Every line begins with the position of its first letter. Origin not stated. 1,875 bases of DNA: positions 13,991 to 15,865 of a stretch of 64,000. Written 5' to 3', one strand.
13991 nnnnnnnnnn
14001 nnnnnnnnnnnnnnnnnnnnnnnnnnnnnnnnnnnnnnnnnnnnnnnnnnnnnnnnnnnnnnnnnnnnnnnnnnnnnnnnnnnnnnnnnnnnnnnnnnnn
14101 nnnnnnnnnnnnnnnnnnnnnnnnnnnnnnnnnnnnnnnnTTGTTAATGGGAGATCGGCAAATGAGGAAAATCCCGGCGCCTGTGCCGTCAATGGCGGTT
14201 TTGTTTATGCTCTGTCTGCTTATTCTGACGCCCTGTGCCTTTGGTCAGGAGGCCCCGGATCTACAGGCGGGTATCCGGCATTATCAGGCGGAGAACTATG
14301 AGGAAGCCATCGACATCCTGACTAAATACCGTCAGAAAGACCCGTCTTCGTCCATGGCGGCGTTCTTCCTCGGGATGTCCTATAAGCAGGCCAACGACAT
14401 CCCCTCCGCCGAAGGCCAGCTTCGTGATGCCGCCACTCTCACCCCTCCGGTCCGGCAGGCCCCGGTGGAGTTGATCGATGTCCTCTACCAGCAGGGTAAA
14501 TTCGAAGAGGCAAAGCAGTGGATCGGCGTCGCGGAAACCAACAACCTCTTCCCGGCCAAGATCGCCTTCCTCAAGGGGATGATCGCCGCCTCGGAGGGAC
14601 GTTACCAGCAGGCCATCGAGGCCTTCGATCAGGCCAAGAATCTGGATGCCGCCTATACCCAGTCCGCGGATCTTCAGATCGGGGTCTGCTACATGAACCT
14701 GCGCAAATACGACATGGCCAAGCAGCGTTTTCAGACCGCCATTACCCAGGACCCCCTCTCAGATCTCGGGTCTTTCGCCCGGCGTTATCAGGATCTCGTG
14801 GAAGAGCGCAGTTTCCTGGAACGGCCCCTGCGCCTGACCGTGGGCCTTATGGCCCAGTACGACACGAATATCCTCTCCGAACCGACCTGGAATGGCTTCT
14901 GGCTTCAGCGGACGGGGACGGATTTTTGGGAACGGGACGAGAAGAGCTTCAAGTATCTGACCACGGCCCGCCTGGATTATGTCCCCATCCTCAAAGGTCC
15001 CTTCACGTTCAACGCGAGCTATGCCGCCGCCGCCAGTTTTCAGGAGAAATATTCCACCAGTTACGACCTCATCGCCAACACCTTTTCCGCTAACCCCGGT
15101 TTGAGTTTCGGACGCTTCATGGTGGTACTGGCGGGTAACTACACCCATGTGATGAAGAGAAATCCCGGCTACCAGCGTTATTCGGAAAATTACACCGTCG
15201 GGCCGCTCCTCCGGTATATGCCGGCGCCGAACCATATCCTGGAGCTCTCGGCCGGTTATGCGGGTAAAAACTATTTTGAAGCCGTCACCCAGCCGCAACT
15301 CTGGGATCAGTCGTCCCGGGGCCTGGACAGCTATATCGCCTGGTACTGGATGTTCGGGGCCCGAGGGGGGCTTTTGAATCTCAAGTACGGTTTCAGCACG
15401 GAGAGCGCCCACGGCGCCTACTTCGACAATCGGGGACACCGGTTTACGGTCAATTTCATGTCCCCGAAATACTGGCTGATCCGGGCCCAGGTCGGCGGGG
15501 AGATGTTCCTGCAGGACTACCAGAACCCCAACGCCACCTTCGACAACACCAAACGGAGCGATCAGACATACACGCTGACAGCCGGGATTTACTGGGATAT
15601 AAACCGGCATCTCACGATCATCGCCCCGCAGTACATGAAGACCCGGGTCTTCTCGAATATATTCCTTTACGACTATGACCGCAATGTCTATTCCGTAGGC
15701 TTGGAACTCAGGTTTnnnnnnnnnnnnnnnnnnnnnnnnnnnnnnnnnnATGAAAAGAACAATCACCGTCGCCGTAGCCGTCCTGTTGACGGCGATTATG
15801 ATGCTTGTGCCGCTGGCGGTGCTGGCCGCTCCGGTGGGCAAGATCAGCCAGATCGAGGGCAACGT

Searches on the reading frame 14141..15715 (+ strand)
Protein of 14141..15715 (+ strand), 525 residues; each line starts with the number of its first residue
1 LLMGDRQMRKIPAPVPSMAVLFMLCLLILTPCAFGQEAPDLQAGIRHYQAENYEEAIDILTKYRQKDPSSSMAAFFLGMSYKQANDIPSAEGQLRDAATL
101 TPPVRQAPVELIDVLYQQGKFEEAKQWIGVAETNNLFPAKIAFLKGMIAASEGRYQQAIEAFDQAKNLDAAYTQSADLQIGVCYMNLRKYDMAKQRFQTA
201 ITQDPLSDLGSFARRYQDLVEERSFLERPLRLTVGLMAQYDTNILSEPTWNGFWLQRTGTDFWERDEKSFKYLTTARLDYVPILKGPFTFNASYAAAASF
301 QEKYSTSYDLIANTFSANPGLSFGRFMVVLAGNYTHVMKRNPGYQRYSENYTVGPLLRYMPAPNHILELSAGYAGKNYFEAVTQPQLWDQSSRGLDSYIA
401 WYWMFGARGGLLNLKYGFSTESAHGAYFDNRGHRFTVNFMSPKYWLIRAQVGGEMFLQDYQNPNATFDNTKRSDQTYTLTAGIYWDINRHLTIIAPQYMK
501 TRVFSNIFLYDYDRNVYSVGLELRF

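Call 21: search_protein_families(library=pfam, proteins=[window:14141-15715:+], max_evalue=0.01)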
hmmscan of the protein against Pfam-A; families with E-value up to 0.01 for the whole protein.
window:14141-15715:+ (525 aa): 21 families
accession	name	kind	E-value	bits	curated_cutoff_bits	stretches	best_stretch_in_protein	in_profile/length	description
PF07719.23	TPR_2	-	7e-16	57.4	27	1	139-169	1-31/34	Tetratricopeptide repeat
PF13432.12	TPR_16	-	8.3e-13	49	32.7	2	111-170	3-59/65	Tetratricopeptide repeat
PF14559.12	TPR_19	-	2e-11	44.5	25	2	150-206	2-57/68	Tetratricopeptide repeat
PF00515.34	TPR_1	-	7.1e-11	41.9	27.8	1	143-168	5-30/34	Tetratricopeptide repeat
PF13181.12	TPR_8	-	6.6e-09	35.7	25.7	1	139-171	1-33/34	Tetratricopeptide repeat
PF13424.12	TPR_12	-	1.2e-08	35.4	30.1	0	51-98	24-72/77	Tetratricopeptide repeat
PF09976.15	TPR_21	-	2.7e-08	34.2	25.5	1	47-167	52-174/193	Tetratricopeptide repeat-like domain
PF12895.13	ANAPC3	-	1.3e-07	32.3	27.2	0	112-164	30-81/82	Anaphase-promoting complex, cyclosome, subunit 3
PF13428.12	TPR_14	-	2e-07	31.5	23.5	0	42-78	6-42/44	Tetratricopeptide repeat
PF13174.12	TPR_6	-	3.3e-07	30.9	26.3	0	176-207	2-33/33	Tetratricopeptide repeat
PF25063.1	ARM_TT21_C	-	8.2e-06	26.3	35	1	47-191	31-181/209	Tetratricopeptide repeat protein 21 C-terminal ARM domain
PF25064.1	ARM_TT21_5th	-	0.00018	22.3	27.8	1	106-177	36-109/117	TT21 fifth ARM repeats domain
PF13176.12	TPR_7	-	0.0002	21.6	27.9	0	179-207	4-34/36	Tetratricopeptide repeat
PF24575.1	TPR_Slam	-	0.00024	21.9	35.2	0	141-197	49-104/104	Surface lipoprotein assembly modifier, N-terminal TPR repeats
PF10082.15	BBP2_2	-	0.00028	20.3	23.7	1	464-525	318-378/378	Putative beta-barrel porin 2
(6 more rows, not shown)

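Call 41: search_protein_families(library=ncbifam, proteins=[window:14141-15715:+], max_evalue=1)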
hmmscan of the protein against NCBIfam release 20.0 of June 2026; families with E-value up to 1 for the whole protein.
window:14141-15715:+ (525 aa): 29 families (the best 25 are shown)
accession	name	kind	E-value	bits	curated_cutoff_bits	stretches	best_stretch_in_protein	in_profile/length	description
TIGR02917.1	PEP_TPR_lipo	equivalog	4.1e-14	51.4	312.2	1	47-205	271-428/899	XrtA/PEP-CTERM system TPR-repeat protein PrsT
NF040959.1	MamA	equivalog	9.4e-12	44.8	200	1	43-197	43-196/204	magnetosome protein MamA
TIGR02521.1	type_IV_pilW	equivalog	1.7e-10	40.9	154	2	41-175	35-171/234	type IV pilus biogenesis/stability protein PilW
TIGR02795.1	tol_pal_ybgF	equivalog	7e-10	39.5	90.1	2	150-207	13-72/119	tol-pal system protein YbgF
TIGR02552.1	LcrH_SycD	equivalog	4.8e-09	36.1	104.8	2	115-207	28-119/136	SycD/LcrH family type III secretion system chaperone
NF053607.1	CHU_0125_OmpA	equivalog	6.9e-07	28.1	620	1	20-126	7-108/639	CHU_0125 family OmpA-like outer membrane integrity protein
NF047507.1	TPR_BatC_Lepto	exception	1.3e-05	24.8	175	1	115-205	34-127/214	TPR repeat-containing protein BatC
NF047371.1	FlcA_CTERM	equivalog_domain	1.5e-05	23.7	300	2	44-98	480-534/646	periplasmic flagellar collar protein FlcA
NF047373.1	BB0259_flg_lyt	exception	3.6e-05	22.8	234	1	19-224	3-203/705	flagellar assembly lytic transglycosylase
TIGR03302.1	OM_YfiO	subfamily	8.6e-05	22.1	81.4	1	138-198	32-94/239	outer membrane protein assembly factor BamD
NF008757.0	PRK11788.1-5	equivalog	0.00015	21.1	363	1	109-205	184-280/388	lipopolysaccharide assembly protein LapB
TIGR00540.1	TPR_hemY_coli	hypoth_equivalog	0.00016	20.5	142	1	36-126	291-380/385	heme biosynthesis-associated TPR protein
TIGR03014.2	EpsL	equivalog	0.00036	19.7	275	1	458-525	319-385/385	XrtB/PEP-CTERM-associated polysaccharide biosynthesis outer membrane protein EpsL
NF008391.2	PRK11189.1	equivalog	0.00082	18.9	250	1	146-205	106-164/297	lipoprotein NlpI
NF042912.1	Amuc_1098_fam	equivalog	0.00083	17.5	750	1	80-222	63-200/805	Amuc_1098 family type IV pilus outer membrane protein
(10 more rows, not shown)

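Call 42: search_solved_structures(query=window:14141-15715:+, max_evalue=1)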
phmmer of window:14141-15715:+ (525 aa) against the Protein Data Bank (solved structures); distinct sequences matched with E-value up to 1: 63 (the best 60 are shown).
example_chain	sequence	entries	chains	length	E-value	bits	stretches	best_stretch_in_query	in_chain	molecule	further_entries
9qhb_A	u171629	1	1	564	3.2e-26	95.6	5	44-207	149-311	Engineered tetratricopeptide repeat protein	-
8bu0_A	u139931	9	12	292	2e-17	66.6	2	44-207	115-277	Consensus tetratricopeptide repeat protein | Crystal structure of an 8-repeat consensus TPR superhelix with Zinc. | Monomer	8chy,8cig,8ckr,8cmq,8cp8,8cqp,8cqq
9qhc_A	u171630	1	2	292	2.6e-12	49.7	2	43-207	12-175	Engineered tetratricopeptide repeat protein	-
8ch0_A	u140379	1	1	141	2.6e-07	33.2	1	42-170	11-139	Consensus tetratricopeptide repeat protein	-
2fo7_A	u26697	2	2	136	3e-07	33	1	44-170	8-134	SYNTHETIC CONSENSUS TPR PROTEIN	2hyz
7obi_A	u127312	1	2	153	3.1e-05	26.4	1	49-172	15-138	CTPR-rv4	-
1na0_A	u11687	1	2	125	7.3e-05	25.2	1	43-128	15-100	designed protein CTPR3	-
9gzg_A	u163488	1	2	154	0.00011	24.6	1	47-172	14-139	Engineered CTPR protein with glutamic acids for conductivity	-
8ump_A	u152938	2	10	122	0.00024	23.5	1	153-208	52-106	T33-ml35-redesigned-TPR-domain-fold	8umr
3lca_A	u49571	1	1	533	0.0006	22.1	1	51-172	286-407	Protein TOM71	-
3fp2_A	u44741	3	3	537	0.00062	22.1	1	51-172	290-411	TPR repeat-containing protein YHR117W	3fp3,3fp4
6vfh_A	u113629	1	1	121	0.001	21.4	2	44-119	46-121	T33_dn10A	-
3asg_A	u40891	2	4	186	0.0011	21.3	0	145-203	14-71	MamA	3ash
3kd7_A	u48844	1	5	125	0.0012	21.1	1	67-170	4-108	CTPR390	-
2wqh_A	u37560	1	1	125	0.0015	20.8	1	43-129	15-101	CTPR3Y3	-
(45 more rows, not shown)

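Call 46: search_protein_families(library=pfam, alignment_id=A4, max_evalue=1)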
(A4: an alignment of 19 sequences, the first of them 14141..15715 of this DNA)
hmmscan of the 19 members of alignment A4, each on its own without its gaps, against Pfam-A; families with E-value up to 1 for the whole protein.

A. member 1, window:14141-15715:+ (525 aa): 26 families (the best 25 are shown)
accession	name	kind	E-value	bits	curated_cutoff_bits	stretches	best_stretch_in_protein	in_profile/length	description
PF07719.23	TPR_2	-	7e-16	57.4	27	2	139-169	1-31/34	Tetratricopeptide repeat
PF13432.12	TPR_16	-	8.3e-13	49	32.7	2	111-170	3-59/65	Tetratricopeptide repeat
PF14559.12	TPR_19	-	2e-11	44.5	25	3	150-206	2-57/68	Tetratricopeptide repeat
PF00515.34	TPR_1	-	7.1e-11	41.9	27.8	2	143-168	5-30/34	Tetratricopeptide repeat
PF13181.12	TPR_8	-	6.6e-09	35.7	25.7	2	139-171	1-33/34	Tetratricopeptide repeat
PF13424.12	TPR_12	-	1.2e-08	35.4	30.1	1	51-98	24-72/77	Tetratricopeptide repeat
PF09976.15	TPR_21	-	2.7e-08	34.2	25.5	1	47-167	52-174/193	Tetratricopeptide repeat-like domain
PF12895.13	ANAPC3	-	1.3e-07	32.3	27.2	2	112-164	30-81/82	Anaphase-promoting complex, cyclosome, subunit 3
PF13428.12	TPR_14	-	2e-07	31.5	23.5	1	42-78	6-42/44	Tetratricopeptide repeat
PF13174.12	TPR_6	-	3.3e-07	30.9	26.3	1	176-207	2-33/33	Tetratricopeptide repeat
PF25063.1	ARM_TT21_C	-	8.2e-06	26.3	35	1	47-191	31-181/209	Tetratricopeptide repeat protein 21 C-terminal ARM domain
PF25064.1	ARM_TT21_5th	-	0.00018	22.3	27.8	1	106-177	36-109/117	TT21 fifth ARM repeats domain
PF13176.12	TPR_7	-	0.0002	21.6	27.9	0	179-207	4-34/36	Tetratricopeptide repeat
PF24575.1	TPR_Slam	-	0.00024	21.9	35.2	1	141-197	49-104/104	Surface lipoprotein assembly modifier, N-terminal TPR repeats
PF10082.15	BBP2_2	-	0.00028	20.3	23.7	1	464-525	318-378/378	Putative beta-barrel porin 2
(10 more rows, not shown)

B. families by the number of members that match (of 19 scanned): 73 families (the first 25 are shown)
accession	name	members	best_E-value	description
PF07719.23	TPR_2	19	5.5e-20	Tetratricopeptide repeat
PF00515.34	TPR_1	19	1.6e-18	Tetratricopeptide repeat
PF12895.13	ANAPC3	19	5.3e-17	Anaphase-promoting complex, cyclosome, subunit 3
PF13181.12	TPR_8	19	7e-17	Tetratricopeptide repeat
PF14559.12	TPR_19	19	8.4e-17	Tetratricopeptide repeat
PF13432.12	TPR_16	19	7e-16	Tetratricopeptide repeat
PF13428.12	TPR_14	19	1.5e-11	Tetratricopeptide repeat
PF13174.12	TPR_6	19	7.9e-11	Tetratricopeptide repeat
PF13424.12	TPR_12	19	1.6e-10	Tetratricopeptide repeat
PF25064.1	ARM_TT21_5th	19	8.5e-10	TT21 fifth ARM repeats domain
PF10082.15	BBP2_2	19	7.3e-08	Putative beta-barrel porin 2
PF23914.1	TPR_CcmH_CycH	19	8.1e-05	Cytochrome c-type biogenesis protein H TPR domain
PF13414.12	TPR_11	18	2.9e-11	TPR repeat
PF09976.15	TPR_21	18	2.7e-08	Tetratricopeptide repeat-like domain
PF24575.1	TPR_Slam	17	2.9e-06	Surface lipoprotein assembly modifier, N-terminal TPR repeats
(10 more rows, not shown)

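Call 47: search_solved_structures(query=A4, max_evalue=10)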
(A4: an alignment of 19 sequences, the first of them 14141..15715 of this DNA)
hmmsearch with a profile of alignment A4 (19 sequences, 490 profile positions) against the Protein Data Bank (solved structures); distinct sequences matched with E-value up to 10: 245 (the best 60 are shown).
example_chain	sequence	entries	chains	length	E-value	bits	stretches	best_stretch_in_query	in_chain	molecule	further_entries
9qhb_A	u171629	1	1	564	3e-75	257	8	17-98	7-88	Engineered tetratricopeptide repeat protein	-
8bu0_A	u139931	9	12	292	1.2e-42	149.4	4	17-98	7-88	Consensus tetratricopeptide repeat protein | Crystal structure of an 8-repeat consensus TPR superhelix with Zinc. | Monomer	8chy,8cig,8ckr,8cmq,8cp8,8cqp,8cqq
9qhc_A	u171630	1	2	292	3.7e-39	137.9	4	21-98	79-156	Engineered tetratricopeptide repeat protein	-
8ch0_A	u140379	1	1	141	3.1e-21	78.8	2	17-98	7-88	Consensus tetratricopeptide repeat protein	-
2fo7_A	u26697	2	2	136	6.3e-21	77.8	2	21-98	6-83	SYNTHETIC CONSENSUS TPR PROTEIN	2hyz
7ntf_A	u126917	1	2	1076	1.1e-20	77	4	32-185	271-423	Isoform 1 of UDP-N-acetylglucosamine--peptide N-acetylglucosaminyltransferase 110 kDa subu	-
7yeh_B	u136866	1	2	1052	1.8e-20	76.3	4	32-185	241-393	UDP-N-acetylglucosamine--peptide N-acetylglucosaminyltransferase 110 kDa subunit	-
7yea_A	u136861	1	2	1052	1.9e-20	76.3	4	32-185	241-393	UDP-N-acetylglucosamine--peptide N-acetylglucosaminyltransferase 110 kDa subunit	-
1w3b_A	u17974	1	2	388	7.5e-19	71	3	32-185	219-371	UDP-N-ACETYLGLUCOSAMINE--PEPTIDE N-ACETYLGLUCOSAMINYLTRANSFERASE 110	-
6eou_A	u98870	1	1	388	1e-18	70.5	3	32-185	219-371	UDP-N-acetylglucosamine--peptide N-acetylglucosaminyltransferase 110 kDa subunit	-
5hrz_A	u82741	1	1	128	3.2e-17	65.6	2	13-98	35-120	TPR domain protein 1na0C3_3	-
9gzg_A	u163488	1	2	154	8.2e-16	61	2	25-98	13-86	Engineered CTPR protein with glutamic acids for conductivity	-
7obi_A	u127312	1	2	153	1.2e-14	57.1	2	26-98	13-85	CTPR-rv4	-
3kd7_A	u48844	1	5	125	1.9e-14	56.5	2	23-83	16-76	CTPR390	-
1na0_A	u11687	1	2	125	1.9e-14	56.4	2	20-93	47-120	designed protein CTPR3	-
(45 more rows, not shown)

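Call 55: find_homologous_proteins(query=A4, max_evalue=1e-20)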
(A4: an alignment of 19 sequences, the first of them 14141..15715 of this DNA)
Query A4 (19 sequences) (525 aa, profile of the alignment): 245 proteins with E <= 1e-20 among 6974 candidates; the best 120 are listed.
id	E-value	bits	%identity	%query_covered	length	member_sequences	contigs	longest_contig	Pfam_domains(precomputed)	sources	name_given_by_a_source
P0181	3.2e-221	753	45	97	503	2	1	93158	PF25063.1,PF09976.16,PF13428.13,PF25064.2,PF14559.13,PF24575.2,PF11059.15,PF00515.35,PF12895.14,PF13424.13,PF21033.5,PF13432.13,PF13181.13,PF07719.24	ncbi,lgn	-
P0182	2.5e-216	737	46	96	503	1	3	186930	PF25063.1,PF09976.16,PF13414.13,PF13428.13,PF25064.2,PF14559.13,PF24575.2,PF11059.15,PF00515.35,PF12895.14,PF13424.13,PF21033.5,PF13432.13,PF13181.13,PF07719.24,PF13174.13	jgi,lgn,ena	-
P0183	8.0e-216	736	48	99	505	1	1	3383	PF25063.1,PF09976.16,PF13414.13,PF12569.15,PF10082.16,PF13428.13,PF25064.2,PF14559.13,PF00515.35,PF12895.14,PF13424.13,PF21033.5,PF13432.13,PF13181.13,PF07719.24,PF13174.13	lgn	-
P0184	1.3e-214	732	45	97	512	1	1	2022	PF25063.1,PF13176.13,PF13428.13,PF25064.2,PF14559.13,PF11059.15,PF00515.35,PF12895.14,PF13424.13,PF21033.5,PF13432.13,PF13181.13,PF07719.24,PF13174.13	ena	-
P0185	2.0e-214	731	46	97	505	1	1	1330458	PF25063.1,PF09976.16,PF13414.13,PF13428.13,PF25064.2,PF14559.13,PF24575.2,PF00515.35,PF12895.14,PF13424.13,PF21033.5,PF13432.13,PF13181.13,PF07719.24,PF13174.13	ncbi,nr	ncbi:MAG: hypothetical protein SRB1_02520 [Desulfobacteraceae bacterium Eth-SRB1]|nr:MAG: hypothetic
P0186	1.6e-213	728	46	98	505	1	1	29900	PF25063.1,PF09976.16,PF21545.4,PF13428.13,PF25064.2,PF14559.13,PF24575.2,PF00515.35,PF12895.14,PF13424.13,PF21033.5,PF13432.13,PF13181.13,PF07719.24,PF13174.13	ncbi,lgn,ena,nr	ncbi:MAG: tetratricopeptide repeat protein [Desulfobacterales bacterium]|nr:tetratricopeptide repeat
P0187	3.1e-211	720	45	97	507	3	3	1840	PF14559.13,PF25063.1,PF00515.35,PF12895.14,PF13424.13,PF21033.5,PF13432.13,PF13428.13,PF13181.13,PF25064.2,PF07719.24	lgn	-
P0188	2.0e-207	708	44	97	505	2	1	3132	PF14559.13,PF13414.13,PF00515.35,PF13424.13,PF21033.5,PF13432.13,PF10082.16,PF13181.13,PF25064.2,PF07719.24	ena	-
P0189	1.7e-206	705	46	93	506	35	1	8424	PF25063.1,PF09976.16,PF13414.13,PF13428.13,PF25064.2,PF14559.13,PF24575.2,PF00515.35,PF12895.14,PF13424.13,PF21033.5,PF13432.13,PF13181.13,PF07719.24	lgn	-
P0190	3.1e-205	701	46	95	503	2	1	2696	PF14559.13,PF25063.1,PF09976.16,PF00515.35,PF13424.13,PF21033.5,PF13432.13,PF13181.13,PF07719.24,PF13174.13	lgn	-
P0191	5.1e-205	700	35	96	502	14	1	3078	PF14559.13,PF09976.16,PF11059.15,PF04575.20,PF00515.35,PF12895.14,PF21033.5,PF13432.13,PF13181.13,PF07719.24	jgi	jgi:tetratricopeptide (TPR) repeat protein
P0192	6.2e-203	693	35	92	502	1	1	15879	PF14559.13,PF11059.15,PF04575.20,PF00515.35,PF21033.5,PF13432.13,PF13181.13,PF07719.24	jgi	jgi:tetratricopeptide (TPR) repeat protein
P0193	7.1e-203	693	47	94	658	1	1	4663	PF25063.1,PF25064.2,PF14559.13,PF05036.19,PF00515.35,PF12895.14,PF13424.13,PF21033.5,PF13432.13,PF13181.13,PF07719.24,PF13174.13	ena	-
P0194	2.7e-201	688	43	98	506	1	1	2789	PF23914.2,PF00515.35,PF12895.14,PF21033.5,PF13432.13,PF13181.13,PF25064.2,PF07719.24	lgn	-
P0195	2.9e-201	688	44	93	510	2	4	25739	PF14559.13,PF09976.16,PF00515.35,PF12895.14,PF21033.5,PF13432.13,PF13428.13,PF13181.13,PF07719.24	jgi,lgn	jgi:Tfp pilus assembly protein PilF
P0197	6.5e-200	683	34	92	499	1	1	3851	PF14559.13,PF11059.15,PF04575.20,PF00515.35,PF12895.14,PF21033.5,PF13432.13,PF13181.13,PF07719.24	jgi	jgi:hypothetical protein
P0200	6.2e-199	680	35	92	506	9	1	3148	PF14559.13,PF09976.16,PF11059.15,PF04575.20,PF00515.35,PF12895.14,PF21033.5,PF13432.13,PF13181.13,PF07719.24,PF13174.13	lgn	-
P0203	1.3e-195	669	33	97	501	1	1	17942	PF14559.13,PF11059.15,PF04575.20,PF00515.35,PF12895.14,PF13424.13,PF21033.5,PF13432.13,PF13181.13,PF07719.24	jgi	jgi:tetratricopeptide (TPR) repeat protein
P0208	1.0e-192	659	35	97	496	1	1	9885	PF04575.20,PF10082.16,PF13428.13,PF25064.2,PF14559.13,PF11059.15,PF00515.35,PF12895.14,PF13424.13,PF21033.5,PF13432.13,PF13181.13,PF07719.24,PF13174.13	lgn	-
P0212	4.1e-192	657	36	96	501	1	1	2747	PF25063.1,PF13414.13,PF04575.20,PF13428.13,PF14559.13,PF00515.35,PF12895.14,PF13424.13,PF21033.5,PF13432.13,PF13181.13,PF07719.24,PF13174.13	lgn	-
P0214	8.2e-192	656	35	96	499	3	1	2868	PF14853.13,PF09976.16,PF23914.2,PF13414.13,PF04575.20,PF10082.16,PF13428.13,PF13374.13,PF14559.13,PF24575.2,PF00515.35,PF12895.14,PF13424.13,PF21033.5,PF13432.13,PF13181.13,PF07719.24,PF13174.13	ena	-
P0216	1.0e-191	656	33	97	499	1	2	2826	PF13414.13,PF04575.20,PF10082.16,PF13428.13,PF25064.2,PF14559.13,PF11059.15,PF00515.35,PF13424.13,PF21033.5,PF13432.13,PF13181.13,PF07719.24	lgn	-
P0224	3.1e-190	651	36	92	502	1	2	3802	PF13431.13,PF09976.16,PF04575.20,PF13428.13,PF14559.13,PF11059.15,PF00515.35,PF12895.14,PF13424.13,PF21033.5,PF13432.13,PF13181.13,PF07719.24,PF13174.13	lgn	-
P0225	3.7e-190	651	33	92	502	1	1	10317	PF14559.13,PF13431.13,PF04575.20,PF00515.35,PF12895.14,PF13424.13,PF21033.5,PF13432.13,PF13428.13,PF13181.13,PF07719.24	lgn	-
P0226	4.7e-190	651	33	96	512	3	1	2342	PF25063.1,PF13414.13,PF04575.20,PF04049.20,PF13176.13,PF13428.13,PF25064.2,PF13374.13,PF14559.13,PF24575.2,PF00515.35,PF12895.14,PF13424.13,PF21033.5,PF13432.13,PF13181.13,PF07719.24,PF13174.13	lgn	-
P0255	6.9e-184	630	36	92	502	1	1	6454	PF09976.16,PF04575.20,PF21545.4,PF10082.16,PF13428.13,PF25064.2,PF14559.13,PF00515.35,PF12895.14,PF13424.13,PF21033.5,PF13432.13,PF13181.13,PF07719.24,PF13174.13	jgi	jgi:tetratricopeptide (TPR) repeat protein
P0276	7.4e-180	617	35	96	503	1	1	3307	PF04575.20,PF10082.16,PF13428.13,PF25064.2,PF14559.13,PF00515.35,PF13424.13,PF21033.5,PF13432.13,PF13181.13,PF07719.24,PF13174.13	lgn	-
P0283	1.2e-178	613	31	96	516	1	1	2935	PF25063.1,PF13414.13,PF04575.20,PF13428.13,PF25064.2,PF14559.13,PF24575.2,PF00515.35,PF13424.13,PF21033.5,PF13432.13,PF13181.13,PF07719.24,PF13174.13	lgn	-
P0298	5.3e-176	604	40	98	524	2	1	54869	PF23914.2,PF13414.13,PF04575.20,PF13176.13,PF10082.16,PF13428.13,PF25064.2,PF14559.13,PF24575.2,PF00515.35,PF12895.14,PF13424.13,PF21033.5,PF13432.13,PF13181.13,PF07719.24,PF13174.13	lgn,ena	-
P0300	9.4e-176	603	33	96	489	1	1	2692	PF14559.13,PF13371.13,PF04575.20,PF00515.35,PF21033.5,PF13432.13,PF10082.16,PF13428.13,PF13181.13,PF25064.2,PF07719.24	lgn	-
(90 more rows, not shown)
